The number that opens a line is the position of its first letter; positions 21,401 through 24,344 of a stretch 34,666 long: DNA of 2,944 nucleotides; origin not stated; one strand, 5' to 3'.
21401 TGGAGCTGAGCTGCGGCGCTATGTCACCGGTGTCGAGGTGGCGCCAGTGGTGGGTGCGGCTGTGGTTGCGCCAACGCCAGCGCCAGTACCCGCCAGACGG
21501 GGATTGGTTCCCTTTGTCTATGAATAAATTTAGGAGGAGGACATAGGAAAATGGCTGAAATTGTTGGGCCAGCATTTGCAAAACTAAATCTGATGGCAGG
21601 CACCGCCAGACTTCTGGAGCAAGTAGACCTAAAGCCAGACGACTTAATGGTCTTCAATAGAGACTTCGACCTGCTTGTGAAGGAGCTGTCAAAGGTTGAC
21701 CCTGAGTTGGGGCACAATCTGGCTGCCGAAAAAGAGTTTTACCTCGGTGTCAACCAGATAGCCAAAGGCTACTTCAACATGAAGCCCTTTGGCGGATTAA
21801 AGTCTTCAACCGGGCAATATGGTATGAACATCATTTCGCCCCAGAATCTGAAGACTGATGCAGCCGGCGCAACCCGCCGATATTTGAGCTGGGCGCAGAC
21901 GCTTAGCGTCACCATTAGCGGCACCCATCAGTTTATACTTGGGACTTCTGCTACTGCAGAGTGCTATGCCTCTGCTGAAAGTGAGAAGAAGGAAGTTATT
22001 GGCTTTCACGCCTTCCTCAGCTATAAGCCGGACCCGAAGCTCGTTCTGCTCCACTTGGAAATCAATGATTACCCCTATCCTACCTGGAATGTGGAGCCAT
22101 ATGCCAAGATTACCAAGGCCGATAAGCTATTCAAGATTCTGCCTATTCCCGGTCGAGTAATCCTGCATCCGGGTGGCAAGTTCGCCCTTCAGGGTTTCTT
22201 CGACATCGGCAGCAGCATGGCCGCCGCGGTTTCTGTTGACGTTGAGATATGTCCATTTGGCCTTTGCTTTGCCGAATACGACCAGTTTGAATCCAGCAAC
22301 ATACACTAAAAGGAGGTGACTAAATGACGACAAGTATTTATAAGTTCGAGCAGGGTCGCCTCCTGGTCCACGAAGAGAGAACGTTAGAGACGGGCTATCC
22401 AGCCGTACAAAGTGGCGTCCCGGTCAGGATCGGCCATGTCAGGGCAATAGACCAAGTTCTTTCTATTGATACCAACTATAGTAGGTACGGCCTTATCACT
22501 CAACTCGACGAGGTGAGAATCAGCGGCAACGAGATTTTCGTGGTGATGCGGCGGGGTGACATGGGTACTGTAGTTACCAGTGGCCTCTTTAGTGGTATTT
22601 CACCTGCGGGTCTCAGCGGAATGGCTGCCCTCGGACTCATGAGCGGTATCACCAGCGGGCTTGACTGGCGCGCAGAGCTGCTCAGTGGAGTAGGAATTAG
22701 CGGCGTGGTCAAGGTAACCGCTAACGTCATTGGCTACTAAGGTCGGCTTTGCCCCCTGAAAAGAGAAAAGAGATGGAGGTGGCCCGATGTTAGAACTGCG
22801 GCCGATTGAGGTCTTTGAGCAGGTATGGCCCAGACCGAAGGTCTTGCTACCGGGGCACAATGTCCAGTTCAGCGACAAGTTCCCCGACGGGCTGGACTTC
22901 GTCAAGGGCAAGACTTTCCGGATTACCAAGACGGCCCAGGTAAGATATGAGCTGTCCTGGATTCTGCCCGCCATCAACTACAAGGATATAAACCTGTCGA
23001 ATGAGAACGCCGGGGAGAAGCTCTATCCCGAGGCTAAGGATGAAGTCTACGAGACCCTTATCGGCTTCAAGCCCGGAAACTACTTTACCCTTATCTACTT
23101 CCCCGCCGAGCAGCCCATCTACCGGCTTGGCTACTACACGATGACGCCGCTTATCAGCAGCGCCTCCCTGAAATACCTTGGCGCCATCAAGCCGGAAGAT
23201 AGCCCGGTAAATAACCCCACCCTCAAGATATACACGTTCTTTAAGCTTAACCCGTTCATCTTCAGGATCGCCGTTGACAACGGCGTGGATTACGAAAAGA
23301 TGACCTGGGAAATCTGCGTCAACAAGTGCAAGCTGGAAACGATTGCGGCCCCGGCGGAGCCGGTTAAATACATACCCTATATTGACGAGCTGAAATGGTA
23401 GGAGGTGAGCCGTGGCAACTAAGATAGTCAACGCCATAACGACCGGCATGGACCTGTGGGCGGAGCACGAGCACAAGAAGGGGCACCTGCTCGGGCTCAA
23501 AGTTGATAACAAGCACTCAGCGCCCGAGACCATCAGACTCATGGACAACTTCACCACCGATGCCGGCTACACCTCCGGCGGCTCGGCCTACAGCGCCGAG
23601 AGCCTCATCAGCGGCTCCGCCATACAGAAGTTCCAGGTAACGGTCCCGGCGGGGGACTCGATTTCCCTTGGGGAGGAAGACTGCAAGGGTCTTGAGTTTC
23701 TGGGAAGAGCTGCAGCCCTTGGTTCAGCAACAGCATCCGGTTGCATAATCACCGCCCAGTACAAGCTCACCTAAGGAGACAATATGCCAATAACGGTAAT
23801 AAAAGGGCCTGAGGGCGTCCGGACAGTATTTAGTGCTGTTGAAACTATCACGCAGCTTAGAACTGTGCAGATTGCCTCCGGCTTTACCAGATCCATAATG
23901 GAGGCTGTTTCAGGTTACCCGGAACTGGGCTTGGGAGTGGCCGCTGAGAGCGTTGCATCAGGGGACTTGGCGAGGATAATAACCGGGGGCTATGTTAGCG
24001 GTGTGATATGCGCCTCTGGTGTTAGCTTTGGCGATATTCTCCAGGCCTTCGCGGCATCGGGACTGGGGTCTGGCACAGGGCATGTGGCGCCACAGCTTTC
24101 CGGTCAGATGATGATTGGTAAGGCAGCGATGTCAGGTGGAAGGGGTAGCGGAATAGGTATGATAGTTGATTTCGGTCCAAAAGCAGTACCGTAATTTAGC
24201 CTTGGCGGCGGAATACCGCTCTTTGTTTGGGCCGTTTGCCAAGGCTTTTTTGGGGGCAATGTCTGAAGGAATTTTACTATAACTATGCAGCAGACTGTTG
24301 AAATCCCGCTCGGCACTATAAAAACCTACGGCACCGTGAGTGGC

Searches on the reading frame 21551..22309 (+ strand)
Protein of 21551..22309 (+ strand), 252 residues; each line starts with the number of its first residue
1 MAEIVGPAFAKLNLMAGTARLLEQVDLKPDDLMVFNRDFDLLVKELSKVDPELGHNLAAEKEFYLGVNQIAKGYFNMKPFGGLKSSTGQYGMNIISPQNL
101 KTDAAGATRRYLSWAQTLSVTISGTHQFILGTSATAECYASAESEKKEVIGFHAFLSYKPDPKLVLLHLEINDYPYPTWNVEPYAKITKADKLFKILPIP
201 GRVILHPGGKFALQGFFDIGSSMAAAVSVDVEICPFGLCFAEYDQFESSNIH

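Call 6: search_protein_families(library=pfam, proteins=[window:21551-22309:+], max_evalue=0.01)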
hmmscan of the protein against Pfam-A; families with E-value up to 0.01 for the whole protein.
window:21551-22309:+ (252 aa): 0 families

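Call 19: search_protein_families(library=phrogs, proteins=[window:21551-22309:+], max_evalue=0.1)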
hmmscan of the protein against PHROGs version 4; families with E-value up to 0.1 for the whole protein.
window:21551-22309:+ (252 aa): 0 families

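Call 36: find_homologous_proteins(query=window:21551-22309:+, max_evalue=0.001)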
Query window:21551-22309:+ (252 aa): 123 proteins with E <= 0.001 among 552 candidates; the best 120 are listed.
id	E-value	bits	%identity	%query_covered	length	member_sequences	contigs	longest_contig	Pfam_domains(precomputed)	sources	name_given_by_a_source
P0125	6.7e-162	555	97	100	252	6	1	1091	-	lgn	-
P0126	2.4e-143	494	86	100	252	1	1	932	-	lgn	-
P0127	3.6e-142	490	85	100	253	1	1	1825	-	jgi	-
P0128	1.9e-129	449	78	100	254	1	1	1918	-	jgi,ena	-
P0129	9.6e-128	443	79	100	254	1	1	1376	-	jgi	-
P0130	3.0e-122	425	75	100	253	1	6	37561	-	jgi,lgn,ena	-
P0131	4.2e-119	415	73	100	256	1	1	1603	-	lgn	-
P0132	4.4e-116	405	71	100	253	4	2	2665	-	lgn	-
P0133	2.0e-107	376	68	100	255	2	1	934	-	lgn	-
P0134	3.8e-88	313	55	98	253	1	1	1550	-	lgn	-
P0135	1.4e-86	308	57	96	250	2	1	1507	-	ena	-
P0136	5.6e-86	306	58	97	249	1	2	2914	-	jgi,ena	-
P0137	2.1e-83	298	55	97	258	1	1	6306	-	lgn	-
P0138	3.2e-82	294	55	96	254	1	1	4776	-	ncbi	-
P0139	2.0e-81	291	55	96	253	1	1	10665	-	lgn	-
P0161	2.1e-75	272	53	97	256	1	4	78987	-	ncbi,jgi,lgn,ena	-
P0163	4.1e-75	271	51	96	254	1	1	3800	-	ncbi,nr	ncbi:MAG: hypothetical protein Q7T57_02780 [Dehalococcoidales bacterium]|nr:hypothetical protein [De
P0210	2.5e-66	242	47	100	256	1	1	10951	-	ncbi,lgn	-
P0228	6.5e-64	234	47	98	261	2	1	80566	-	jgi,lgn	jgi:hypothetical protein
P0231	3.4e-63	232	47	96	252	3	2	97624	-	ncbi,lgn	-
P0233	1.3e-62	230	46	100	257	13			-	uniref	uniref:Uncharacterized protein n=1 Tax=viral metagenome TaxID=1070528 RepID=A0A6M3M722_9ZZZZ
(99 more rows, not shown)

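Call 39: find_encoding_contigs(protein=P0231, flank=10000, max_places=2)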
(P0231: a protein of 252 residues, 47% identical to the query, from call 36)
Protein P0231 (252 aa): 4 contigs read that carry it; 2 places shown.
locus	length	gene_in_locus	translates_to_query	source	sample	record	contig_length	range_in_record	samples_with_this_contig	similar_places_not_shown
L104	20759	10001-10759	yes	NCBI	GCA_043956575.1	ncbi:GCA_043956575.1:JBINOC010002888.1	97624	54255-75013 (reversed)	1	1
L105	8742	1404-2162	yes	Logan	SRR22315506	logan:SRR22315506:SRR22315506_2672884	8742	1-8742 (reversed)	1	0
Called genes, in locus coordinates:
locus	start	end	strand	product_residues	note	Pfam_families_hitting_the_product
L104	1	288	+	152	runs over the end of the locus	-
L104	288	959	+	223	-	-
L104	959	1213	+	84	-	-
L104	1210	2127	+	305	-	PF01040:UbiA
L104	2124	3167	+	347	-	PF00195:Chal_sti_synt_N, PF02797:Chal_sti_synt_C, PF08541:ACP_syn_III_C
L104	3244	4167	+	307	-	PF01073:3Beta_HSD, PF01370:Epimerase, PF02719:Polysacc_synt_2, PF04321:RmlD_sub_bind, PF05368:NmrA (faint), PF13460:NAD_binding_10, PF16363:GDP_Man_Dehyd, PF07993:NAD_binding_4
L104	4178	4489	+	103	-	-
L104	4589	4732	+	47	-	-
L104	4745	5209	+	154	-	-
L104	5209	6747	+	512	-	-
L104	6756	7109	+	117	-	-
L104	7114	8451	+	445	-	PF00082:Peptidase_S8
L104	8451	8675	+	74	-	-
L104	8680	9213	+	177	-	-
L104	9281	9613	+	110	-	-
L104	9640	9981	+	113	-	-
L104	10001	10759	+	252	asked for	-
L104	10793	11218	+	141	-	-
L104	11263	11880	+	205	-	-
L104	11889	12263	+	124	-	-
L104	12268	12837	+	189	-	-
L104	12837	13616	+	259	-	-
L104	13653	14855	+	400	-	-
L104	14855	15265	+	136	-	-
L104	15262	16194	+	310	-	-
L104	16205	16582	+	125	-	-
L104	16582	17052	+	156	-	-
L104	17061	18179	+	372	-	-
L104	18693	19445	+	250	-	-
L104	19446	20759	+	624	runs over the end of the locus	PF13385:Laminin_G_3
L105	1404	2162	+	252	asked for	-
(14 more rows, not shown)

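Call 43: predict_structure(alignment_id=A2)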
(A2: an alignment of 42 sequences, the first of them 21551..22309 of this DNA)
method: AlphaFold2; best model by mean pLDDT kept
length: 252 residues; sequences in the alignment: 42
mean_pLDDT: 86.5   pTM: 0.86
mean pLDDT of the five models: 86.5, 85.4, 85.0, 84.9, 83.0
residues with pLDDT >= 90: 148; 70-90: 72; 50-70: 25; < 50: 7
segments of 3 or more residues with pLDDT < 50: 1-7
pLDDT, mean of each block of 10 residues (from residue 1): 46 67 83 98 95 95 94 94 96 94 83 90 83 79 93 92 89 88 78 85 91 89 77 95 90 75
secondary structure, 60 per line:
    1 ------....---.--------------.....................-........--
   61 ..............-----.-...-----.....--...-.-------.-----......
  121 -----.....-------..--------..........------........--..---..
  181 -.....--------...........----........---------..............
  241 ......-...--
elements in order: H7-10 H29-49 H51-58 H61-74 E90-94 E115-120 E126-130 E148-157 E164-171 H182-186 E195-205 E210-217 E227-242 H243-246

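Call 45: fold_search(model_id=the predicted structure, library=pdb)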
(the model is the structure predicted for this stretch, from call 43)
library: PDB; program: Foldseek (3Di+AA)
matches with E <= 10: 1426; with E <= 0.001: 0
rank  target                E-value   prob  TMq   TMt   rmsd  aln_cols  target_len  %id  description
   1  7vrp_A                1.2e-03  0.96  0.28  0.20   7.2       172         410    9  Structure of infectious bursal disease virus Gx strain (released 2022-03-30)
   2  2df7_K                1.6e-03  0.91  0.27  0.19   7.4       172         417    9  Crystal structure of infectious bursal disease virus VP2 subviral particle (released 2006-06-27)
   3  6yg8_B                2.0e-03  0.84  0.25  0.12  10.4       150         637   14  Cryo-EM structure of a BcsB pentamer in the context of an assembled Bcs macrocomplex (released 2021-02-24)
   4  7lby_B                2.0e-03  0.69  0.24  0.11  12.2       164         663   12  Bacterial cellulose synthase BcsB with polyalanine BcsA model (released 2021-03-24)
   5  2df7_Q                2.1e-03  0.89  0.27  0.19   7.3       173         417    8  Crystal structure of infectious bursal disease virus VP2 subviral particle (released 2006-06-27)
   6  6yg8_D                2.3e-03  0.82  0.25  0.12  10.6       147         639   13  Cryo-EM structure of a BcsB pentamer in the context of an assembled Bcs macrocomplex (released 2021-02-24)
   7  9fmt_D                2.3e-03  0.80  0.24  0.11  10.6       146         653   13  Cryo-EM structure of the BcsB hexameric crown from the E. coli cellulose secretion macrocomplex (released 2024-10-16)
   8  7ehg_E                2.3e-03  0.72  0.21  0.34  13.4       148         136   10  Crystal Structure of MiXBM (released 2022-03-30)
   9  7ehg_F                2.3e-03  0.69  0.20  0.33  13.4       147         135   10  Crystal Structure of MiXBM (released 2022-03-30)
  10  9fmt_F                2.7e-03  0.33  0.19  0.10  13.4       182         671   12  Cryo-EM structure of the BcsB hexameric crown from the E. coli cellulose secretion macrocomplex (released 2024-10-16)
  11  9fmt_C                2.9e-03  0.54  0.20  0.10  12.7       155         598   12  Cryo-EM structure of the BcsB hexameric crown from the E. coli cellulose secretion macrocomplex (released 2024-10-16)
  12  9fmt_B                3.5e-03  0.75  0.24  0.11  10.5       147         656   14  Cryo-EM structure of the BcsB hexameric crown from the E. coli cellulose secretion macrocomplex (released 2024-10-16)
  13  2df7_L                3.7e-03  0.82  0.27  0.19   7.4       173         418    8  Crystal structure of infectious bursal disease virus VP2 subviral particle (released 2006-06-27)
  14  7ehg_C                3.7e-03  0.66  0.21  0.34  13.0       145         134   11  Crystal Structure of MiXBM (released 2022-03-30)
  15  9fmt_A                3.7e-03  0.63  0.22  0.11  10.9       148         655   12  Cryo-EM structure of the BcsB hexameric crown from the E. coli cellulose secretion macrocomplex (released 2024-10-16)
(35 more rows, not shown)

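Call 47: fold_search(model_id=the predicted structure, library=viral)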
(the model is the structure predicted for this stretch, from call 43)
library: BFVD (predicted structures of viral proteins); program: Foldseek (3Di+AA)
matches with E <= 10: 1507; with E <= 0.001: 1
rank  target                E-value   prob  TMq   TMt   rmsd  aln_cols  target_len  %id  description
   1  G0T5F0                6.6e-04  0.93  0.21  0.19  10.7       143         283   10  Uncharacterized protein [Wiseana iridescent virus]
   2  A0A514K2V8            1.0e-03  0.96  0.24  0.17  10.1       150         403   14  Uncharacterized protein [Nitrosopumilus spindle-shaped virus]
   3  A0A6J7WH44            1.0e-03  0.51  0.20  0.17  14.4       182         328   12  Uncharacterized protein [uncultured Caudovirales phage]
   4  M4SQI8                1.2e-03  0.75  0.21  0.18  11.4       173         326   12  Uncharacterized protein [Vibrio phage VBP47]
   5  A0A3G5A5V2            1.4e-03  0.41  0.15  0.22  12.4       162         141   13  Uncharacterized protein [Harvfovirus sp.]
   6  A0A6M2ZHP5            1.9e-03  0.85  0.22  0.40   9.3       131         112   14  Virion protein [Synechococcus phage S-SCSM1]
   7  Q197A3                2.2e-03  0.54  0.20  0.32  10.8       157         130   15  Uncharacterized protein 057L [Invertebrate iridescent virus 3]
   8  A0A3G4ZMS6            2.7e-03  0.95  0.27  0.41   6.8       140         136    8  C1q domain-containing protein [Terrestrivirus sp.]
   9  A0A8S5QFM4            3.0e-03  0.54  0.23  0.12  11.8       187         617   12  Uncharacterized protein [Siphoviridae sp. ctRBF36]
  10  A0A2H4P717            3.2e-03  0.30  0.19  0.09  14.4       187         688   15  GDSL-like lipase [Pseudomonas phage nickie]
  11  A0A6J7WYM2            3.4e-03  0.63  0.18  0.15   8.0       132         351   15  Uncharacterized protein [uncultured Caudovirales phage]
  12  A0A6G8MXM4            3.4e-03  0.63  0.22  0.13  12.1       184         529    9  Collagen-like triple helix repeat-containing protein [Cedratvirus kamchatka]
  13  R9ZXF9                3.9e-03  0.54  0.25  0.13  13.3       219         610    7  (no name in the UniProt tables at hand)
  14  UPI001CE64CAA         3.9e-03  0.47  0.19  0.09  10.8       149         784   10  (no name look-up for this kind of identifier)
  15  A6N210                3.9e-03  0.33  0.20  0.25  23.0       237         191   13  Uncharacterized protein [Microbacterium phage Min1]
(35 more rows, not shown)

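Call 48: search_protein_families(library=phrogs, proteins=[L104:12837-13616:+, L104:13653-14855:+, L104:14855-15265:+, L104:15262-16194:+, L104:16205-16582:+, L104:16582-17052:+, L104:17061-18179:+, L104:18693-19445:+, L104:5209-6747:+, L104:12268-12837:+], max_evalue=0.1)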
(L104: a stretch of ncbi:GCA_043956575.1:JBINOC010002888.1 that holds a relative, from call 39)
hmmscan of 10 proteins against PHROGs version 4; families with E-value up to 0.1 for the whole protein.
L104:12837-13616:+ (259 aa): 0 families

L104:13653-14855:+ (400 aa): 0 families

L104:14855-15265:+ (136 aa): 0 families

L104:15262-16194:+ (310 aa): 1 family
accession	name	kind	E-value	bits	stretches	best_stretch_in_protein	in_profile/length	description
phrog_30347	-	unknown function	0.0029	18.3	0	168-195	1-29/62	-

L104:16205-16582:+ (125 aa): 0 families

L104:16582-17052:+ (156 aa): 0 families

L104:17061-18179:+ (372 aa): 0 families

L104:18693-19445:+ (250 aa): 1 family
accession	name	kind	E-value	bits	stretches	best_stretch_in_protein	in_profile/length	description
phrog_37380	-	unknown function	0.094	14.2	0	52-92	14-51/90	-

L104:5209-6747:+ (512 aa): 2 families
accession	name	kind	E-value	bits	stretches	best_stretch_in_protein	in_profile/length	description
phrog_12015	-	unknown function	0.0022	18.6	0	52-87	122-157/165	-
phrog_5328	-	unknown function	0.0092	17.4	0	426-506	12-97/101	-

L104:12268-12837:+ (189 aa): 0 families

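Call 62: list_cluster_members(proteins=[P0233, P0161, P0228, P0163, P0138, P0210])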
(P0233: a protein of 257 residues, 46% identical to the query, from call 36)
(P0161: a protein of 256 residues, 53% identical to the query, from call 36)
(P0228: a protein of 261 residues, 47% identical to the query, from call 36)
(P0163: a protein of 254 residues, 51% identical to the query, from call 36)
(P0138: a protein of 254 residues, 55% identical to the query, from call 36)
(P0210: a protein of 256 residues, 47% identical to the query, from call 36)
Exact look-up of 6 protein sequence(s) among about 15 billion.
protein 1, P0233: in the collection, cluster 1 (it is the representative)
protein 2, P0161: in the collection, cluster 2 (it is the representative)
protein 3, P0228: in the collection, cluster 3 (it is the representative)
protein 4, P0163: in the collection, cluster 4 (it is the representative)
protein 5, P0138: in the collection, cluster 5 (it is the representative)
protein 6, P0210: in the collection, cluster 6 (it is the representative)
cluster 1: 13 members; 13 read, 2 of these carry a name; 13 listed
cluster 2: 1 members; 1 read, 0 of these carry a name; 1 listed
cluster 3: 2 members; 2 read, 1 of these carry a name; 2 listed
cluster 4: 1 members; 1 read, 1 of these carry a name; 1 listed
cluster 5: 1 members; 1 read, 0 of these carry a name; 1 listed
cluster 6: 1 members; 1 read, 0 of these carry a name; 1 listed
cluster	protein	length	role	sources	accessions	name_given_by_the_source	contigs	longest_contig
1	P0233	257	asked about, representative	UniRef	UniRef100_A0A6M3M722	Uncharacterized protein n=1 Tax=viral metagenome TaxID=1070528 RepID=A0A6M3M722_9ZZZZ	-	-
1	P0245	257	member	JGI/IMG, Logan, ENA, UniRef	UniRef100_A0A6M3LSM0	Uncharacterized protein n=1 Tax=viral metagenome TaxID=1070528 RepID=A0A6M3LSM0_9ZZZZ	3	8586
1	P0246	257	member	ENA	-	-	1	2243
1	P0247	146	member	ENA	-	-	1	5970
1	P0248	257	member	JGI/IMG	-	-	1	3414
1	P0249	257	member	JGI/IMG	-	-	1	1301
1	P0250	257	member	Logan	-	-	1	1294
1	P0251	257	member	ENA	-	-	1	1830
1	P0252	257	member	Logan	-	-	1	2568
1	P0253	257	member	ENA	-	-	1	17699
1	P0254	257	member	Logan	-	-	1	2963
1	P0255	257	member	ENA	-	-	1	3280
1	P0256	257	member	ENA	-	-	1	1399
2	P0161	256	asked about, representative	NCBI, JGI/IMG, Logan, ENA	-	-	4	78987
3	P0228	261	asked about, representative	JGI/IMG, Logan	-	hypothetical protein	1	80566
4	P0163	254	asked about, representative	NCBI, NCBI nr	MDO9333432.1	MAG: hypothetical protein Q7T57_02780 [Dehalococcoidales bacterium] | hypothetical protein [Dehalococcoidales bacterium]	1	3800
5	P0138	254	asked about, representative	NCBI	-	-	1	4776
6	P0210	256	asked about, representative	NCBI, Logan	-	-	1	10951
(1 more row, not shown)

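Call 63: find_encoding_contigs(protein=P0228, flank=10000, max_places=1)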
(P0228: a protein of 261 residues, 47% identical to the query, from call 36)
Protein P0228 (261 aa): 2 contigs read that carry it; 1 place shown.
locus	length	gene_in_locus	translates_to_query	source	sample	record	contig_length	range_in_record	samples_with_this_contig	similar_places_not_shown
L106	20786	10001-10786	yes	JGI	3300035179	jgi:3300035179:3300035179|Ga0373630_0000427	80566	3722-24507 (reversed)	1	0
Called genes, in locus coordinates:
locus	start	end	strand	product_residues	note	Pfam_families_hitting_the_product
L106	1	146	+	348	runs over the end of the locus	-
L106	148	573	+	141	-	-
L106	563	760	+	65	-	-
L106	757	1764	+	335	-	PF08392:FAE1_CUT1_RppA, PF00195:Chal_sti_synt_N, PF02797:Chal_sti_synt_C, PF08541:ACP_syn_III_C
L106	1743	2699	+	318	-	PF01370:Epimerase, PF02719:Polysacc_synt_2 (weak), PF04321:RmlD_sub_bind (weak), PF01073:3Beta_HSD, PF13460:NAD_binding_10 (weak), PF16363:GDP_Man_Dehyd, PF07993:NAD_binding_4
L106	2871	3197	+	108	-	-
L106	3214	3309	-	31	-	-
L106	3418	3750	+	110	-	-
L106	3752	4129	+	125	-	-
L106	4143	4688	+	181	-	-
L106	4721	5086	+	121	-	-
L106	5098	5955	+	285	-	PF07460:NUMOD3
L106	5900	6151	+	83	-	-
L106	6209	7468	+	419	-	-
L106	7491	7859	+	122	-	-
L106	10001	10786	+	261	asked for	-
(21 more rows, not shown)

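Call 64: find_encoding_contigs(protein=P0161, flank=10000, max_places=1)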
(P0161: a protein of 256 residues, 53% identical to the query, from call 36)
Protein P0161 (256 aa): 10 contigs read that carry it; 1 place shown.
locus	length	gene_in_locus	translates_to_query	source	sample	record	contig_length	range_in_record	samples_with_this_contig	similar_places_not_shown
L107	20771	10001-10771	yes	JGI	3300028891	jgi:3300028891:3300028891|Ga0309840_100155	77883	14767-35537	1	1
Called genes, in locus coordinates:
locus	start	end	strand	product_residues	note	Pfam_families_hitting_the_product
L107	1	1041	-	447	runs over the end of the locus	-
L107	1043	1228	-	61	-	-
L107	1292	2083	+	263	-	PF01656:CbiA, PF10609:ParA, PF13614:AAA_31 (faint)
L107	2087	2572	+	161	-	-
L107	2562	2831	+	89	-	-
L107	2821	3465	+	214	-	-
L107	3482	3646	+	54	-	-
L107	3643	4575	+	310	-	-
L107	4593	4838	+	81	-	PF00550:PP-binding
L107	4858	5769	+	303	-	PF01073:3Beta_HSD, PF01370:Epimerase, PF04321:RmlD_sub_bind, PF13460:NAD_binding_10 (weak), PF16363:GDP_Man_Dehyd (weak), PF02719:Polysacc_synt_2 (weak), PF07993:NAD_binding_4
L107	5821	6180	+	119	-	-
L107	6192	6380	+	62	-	-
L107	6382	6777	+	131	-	-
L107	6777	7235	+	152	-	-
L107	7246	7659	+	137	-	-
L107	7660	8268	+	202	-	-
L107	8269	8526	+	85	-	-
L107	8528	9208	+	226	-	-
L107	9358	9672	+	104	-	-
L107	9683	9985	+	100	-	-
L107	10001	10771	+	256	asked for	-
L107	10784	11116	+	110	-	-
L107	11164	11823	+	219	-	-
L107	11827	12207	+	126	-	-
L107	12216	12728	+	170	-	-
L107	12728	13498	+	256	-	-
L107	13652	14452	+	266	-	-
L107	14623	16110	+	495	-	-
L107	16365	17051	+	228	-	-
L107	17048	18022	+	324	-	PF00535:Glycos_transf_2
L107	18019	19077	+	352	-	PF00534:Glycos_transf_1, PF13692:Glyco_trans_1_4, PF13524:Glyco_trans_1_2 (weak), PF20706:GT4-conflict (weak)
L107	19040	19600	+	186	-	PF13489:Methyltransf_23 (weak), PF08241:Methyltransf_11, PF13649:Methyltransf_25 (weak)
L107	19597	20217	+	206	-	PF00483:NTP_transferase, PF12804:NTP_transf_3 (weak), PF00483:NTP_transferase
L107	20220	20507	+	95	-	-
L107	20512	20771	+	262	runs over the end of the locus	PF05899:Cupin_3 (weak), PF07883:Cupin_2, PF03079:ARD (faint)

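Call 79: search_dna_similar(query=window:21551-22309:+, collection=phages, mode=protein, max_evalue=0.1, max_rows=10)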
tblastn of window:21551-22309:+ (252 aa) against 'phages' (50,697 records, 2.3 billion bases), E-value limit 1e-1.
No match.

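Call 100: find_related_loci(query=A2, collection=metagenome_contigs, flank=10000)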
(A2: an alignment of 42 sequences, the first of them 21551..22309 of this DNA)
Query A2 (252 aa) in metagenome_contigs; peptide patterns used: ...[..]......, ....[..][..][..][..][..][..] (x = any residue, [..] = any of these).
499 stretches matched a pattern; 62 encode a relative of the query (tblastn E <= 1e-3); 62 distinct loci.
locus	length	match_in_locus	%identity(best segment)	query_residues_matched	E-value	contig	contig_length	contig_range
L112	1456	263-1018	100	1-252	0e+0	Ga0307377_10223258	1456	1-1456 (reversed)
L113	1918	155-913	78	1-251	4e-146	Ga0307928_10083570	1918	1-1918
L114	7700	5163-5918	75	1-251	2e-128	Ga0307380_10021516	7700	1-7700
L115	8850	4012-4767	75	1-251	2e-128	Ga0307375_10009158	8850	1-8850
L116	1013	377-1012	76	1-213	4e-119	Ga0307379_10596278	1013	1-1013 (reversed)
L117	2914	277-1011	58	8-251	3e-95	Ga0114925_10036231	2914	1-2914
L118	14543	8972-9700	53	11-250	3e-87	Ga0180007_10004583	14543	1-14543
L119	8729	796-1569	51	1-251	6e-83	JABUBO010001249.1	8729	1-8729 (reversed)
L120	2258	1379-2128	51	9-251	4e-85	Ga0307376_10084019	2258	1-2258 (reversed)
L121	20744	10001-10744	53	1-244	7e-82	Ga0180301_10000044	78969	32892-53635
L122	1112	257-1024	51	1-251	3e-88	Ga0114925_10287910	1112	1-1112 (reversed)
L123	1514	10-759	49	9-251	4e-86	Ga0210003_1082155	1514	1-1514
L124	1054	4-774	50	1-251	1e-86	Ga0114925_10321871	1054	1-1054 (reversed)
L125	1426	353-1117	50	1-251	2e-85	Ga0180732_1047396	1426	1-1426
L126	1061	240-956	55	9-242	6e-86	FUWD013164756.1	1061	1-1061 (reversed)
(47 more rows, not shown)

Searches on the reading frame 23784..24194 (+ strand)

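Call 6: search_protein_families(library=pfam, proteins=[window:23784-24194:+], max_evalue=0.01)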
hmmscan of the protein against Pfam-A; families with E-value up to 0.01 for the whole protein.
window:23784-24194:+ (136 aa): 0 families

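Call 19: search_protein_families(library=phrogs, proteins=[window:23784-24194:+], max_evalue=0.1)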
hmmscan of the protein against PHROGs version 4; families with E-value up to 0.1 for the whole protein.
window:23784-24194:+ (136 aa): 1 family
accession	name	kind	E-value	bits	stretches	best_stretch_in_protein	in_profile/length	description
phrog_673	-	head and packaging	0.00027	21.9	1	16-119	24-117/260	head scaffolding protein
